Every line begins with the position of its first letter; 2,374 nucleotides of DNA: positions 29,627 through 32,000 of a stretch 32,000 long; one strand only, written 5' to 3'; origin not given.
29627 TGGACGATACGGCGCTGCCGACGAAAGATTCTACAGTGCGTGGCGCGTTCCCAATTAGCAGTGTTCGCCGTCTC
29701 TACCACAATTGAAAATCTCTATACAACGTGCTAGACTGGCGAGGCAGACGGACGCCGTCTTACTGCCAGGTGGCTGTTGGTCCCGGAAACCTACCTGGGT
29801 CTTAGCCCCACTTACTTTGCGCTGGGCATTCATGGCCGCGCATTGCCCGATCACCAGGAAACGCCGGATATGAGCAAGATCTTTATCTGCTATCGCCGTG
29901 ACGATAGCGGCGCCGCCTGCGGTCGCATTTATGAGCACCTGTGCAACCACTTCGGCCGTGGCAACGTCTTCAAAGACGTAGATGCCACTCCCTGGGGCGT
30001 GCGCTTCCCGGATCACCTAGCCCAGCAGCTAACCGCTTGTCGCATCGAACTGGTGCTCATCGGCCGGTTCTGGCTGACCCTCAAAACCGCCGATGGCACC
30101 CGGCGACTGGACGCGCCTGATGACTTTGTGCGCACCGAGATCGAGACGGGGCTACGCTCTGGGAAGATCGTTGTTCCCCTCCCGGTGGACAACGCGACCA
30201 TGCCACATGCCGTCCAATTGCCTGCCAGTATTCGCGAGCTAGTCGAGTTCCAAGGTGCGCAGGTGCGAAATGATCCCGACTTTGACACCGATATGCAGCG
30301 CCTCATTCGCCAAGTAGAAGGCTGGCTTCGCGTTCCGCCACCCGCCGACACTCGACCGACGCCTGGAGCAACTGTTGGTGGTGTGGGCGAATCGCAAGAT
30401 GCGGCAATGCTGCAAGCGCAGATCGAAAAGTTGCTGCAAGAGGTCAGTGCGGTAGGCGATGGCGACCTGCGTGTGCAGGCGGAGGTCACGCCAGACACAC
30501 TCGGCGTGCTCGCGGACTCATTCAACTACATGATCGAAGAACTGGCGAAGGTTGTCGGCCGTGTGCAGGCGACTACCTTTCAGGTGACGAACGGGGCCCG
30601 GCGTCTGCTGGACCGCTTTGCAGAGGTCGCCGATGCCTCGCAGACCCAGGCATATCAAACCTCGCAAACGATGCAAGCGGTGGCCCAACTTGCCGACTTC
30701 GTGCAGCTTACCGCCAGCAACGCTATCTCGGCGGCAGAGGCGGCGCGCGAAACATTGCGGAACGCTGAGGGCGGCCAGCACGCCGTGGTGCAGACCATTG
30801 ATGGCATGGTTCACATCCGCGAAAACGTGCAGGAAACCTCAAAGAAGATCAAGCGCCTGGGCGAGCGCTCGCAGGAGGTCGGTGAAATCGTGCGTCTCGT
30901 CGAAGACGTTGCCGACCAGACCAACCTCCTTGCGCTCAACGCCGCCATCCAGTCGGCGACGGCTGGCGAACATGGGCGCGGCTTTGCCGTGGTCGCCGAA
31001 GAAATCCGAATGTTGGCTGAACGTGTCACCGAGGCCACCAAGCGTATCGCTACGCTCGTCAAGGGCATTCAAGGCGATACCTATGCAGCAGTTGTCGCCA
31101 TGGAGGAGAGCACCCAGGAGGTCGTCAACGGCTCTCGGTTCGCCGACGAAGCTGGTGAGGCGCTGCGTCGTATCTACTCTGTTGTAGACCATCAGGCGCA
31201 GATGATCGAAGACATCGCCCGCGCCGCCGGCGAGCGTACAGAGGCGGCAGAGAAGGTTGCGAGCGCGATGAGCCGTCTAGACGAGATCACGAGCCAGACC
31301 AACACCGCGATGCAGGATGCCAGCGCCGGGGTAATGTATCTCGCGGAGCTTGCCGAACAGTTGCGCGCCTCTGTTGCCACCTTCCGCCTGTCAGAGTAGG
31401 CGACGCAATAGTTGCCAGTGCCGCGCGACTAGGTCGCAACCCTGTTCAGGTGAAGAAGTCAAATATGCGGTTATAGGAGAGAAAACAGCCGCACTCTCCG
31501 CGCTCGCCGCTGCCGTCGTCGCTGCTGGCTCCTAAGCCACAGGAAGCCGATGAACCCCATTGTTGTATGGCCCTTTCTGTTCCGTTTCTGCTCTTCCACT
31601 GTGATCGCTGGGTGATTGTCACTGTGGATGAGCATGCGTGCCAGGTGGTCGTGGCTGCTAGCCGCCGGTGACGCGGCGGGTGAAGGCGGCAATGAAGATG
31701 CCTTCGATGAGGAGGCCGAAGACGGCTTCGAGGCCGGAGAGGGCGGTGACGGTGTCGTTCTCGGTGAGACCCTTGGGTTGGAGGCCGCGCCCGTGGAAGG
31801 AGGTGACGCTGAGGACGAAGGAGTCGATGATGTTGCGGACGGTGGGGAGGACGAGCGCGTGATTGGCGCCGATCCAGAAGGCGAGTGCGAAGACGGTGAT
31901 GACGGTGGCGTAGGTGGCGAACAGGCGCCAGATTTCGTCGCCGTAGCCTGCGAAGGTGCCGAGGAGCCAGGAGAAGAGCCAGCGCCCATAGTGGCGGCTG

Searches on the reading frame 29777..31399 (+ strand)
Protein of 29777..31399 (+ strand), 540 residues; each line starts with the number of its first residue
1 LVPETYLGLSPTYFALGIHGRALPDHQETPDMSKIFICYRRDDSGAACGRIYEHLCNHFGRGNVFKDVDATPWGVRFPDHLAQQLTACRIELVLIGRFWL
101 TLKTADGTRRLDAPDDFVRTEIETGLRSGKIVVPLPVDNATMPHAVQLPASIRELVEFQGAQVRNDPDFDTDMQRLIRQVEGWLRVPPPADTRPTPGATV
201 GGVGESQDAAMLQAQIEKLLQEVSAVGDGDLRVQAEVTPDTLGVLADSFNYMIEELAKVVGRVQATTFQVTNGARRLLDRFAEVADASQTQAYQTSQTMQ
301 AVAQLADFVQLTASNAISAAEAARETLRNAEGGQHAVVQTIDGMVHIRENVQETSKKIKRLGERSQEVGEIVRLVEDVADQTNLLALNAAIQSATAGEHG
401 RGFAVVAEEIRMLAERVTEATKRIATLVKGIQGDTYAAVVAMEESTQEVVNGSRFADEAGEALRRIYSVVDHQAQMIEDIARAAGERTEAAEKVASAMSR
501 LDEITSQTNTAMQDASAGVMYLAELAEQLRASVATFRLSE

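Call 10: search_protein_families(library=pfam, proteins=[window:29777-31399:+], max_evalue=0.01)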
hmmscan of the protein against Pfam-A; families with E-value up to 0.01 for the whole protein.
window:29777-31399:+ (540 aa): 3 families
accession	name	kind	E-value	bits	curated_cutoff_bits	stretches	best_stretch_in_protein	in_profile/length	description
PF00015.26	MCPsignal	-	3.2e-41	141.5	34.6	1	321-505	2-172/172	Methyl-accepting chemotaxis protein (MCP) signalling domain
PF00672.30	HAMP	-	7.7e-06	26.6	25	1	214-256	8-51/53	HAMP domain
PF13676.11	TIR_2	-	0.00063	20.7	28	1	35-176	1-121/122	TIR domain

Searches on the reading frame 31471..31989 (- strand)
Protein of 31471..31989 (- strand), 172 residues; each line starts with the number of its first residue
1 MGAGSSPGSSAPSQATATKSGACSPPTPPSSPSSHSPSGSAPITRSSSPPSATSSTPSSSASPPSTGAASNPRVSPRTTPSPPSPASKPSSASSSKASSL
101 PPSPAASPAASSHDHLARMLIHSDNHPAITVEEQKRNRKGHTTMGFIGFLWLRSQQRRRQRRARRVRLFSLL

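Call 10: search_protein_families(library=pfam, proteins=[window:31471-31989:-], max_evalue=0.01)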
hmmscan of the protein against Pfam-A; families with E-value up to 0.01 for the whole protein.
window:31471-31989:- (172 aa): 0 families

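Call 80: find_encoding_contigs(protein=window:31471-31989:-, flank=10000, max_places=2)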
Protein window:31471-31989:- (172 aa): no gene with exactly this product is on record in the collection.
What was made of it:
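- Tried and rejected: One look-up was wasted on an ORF that is not a called gene (call 80).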
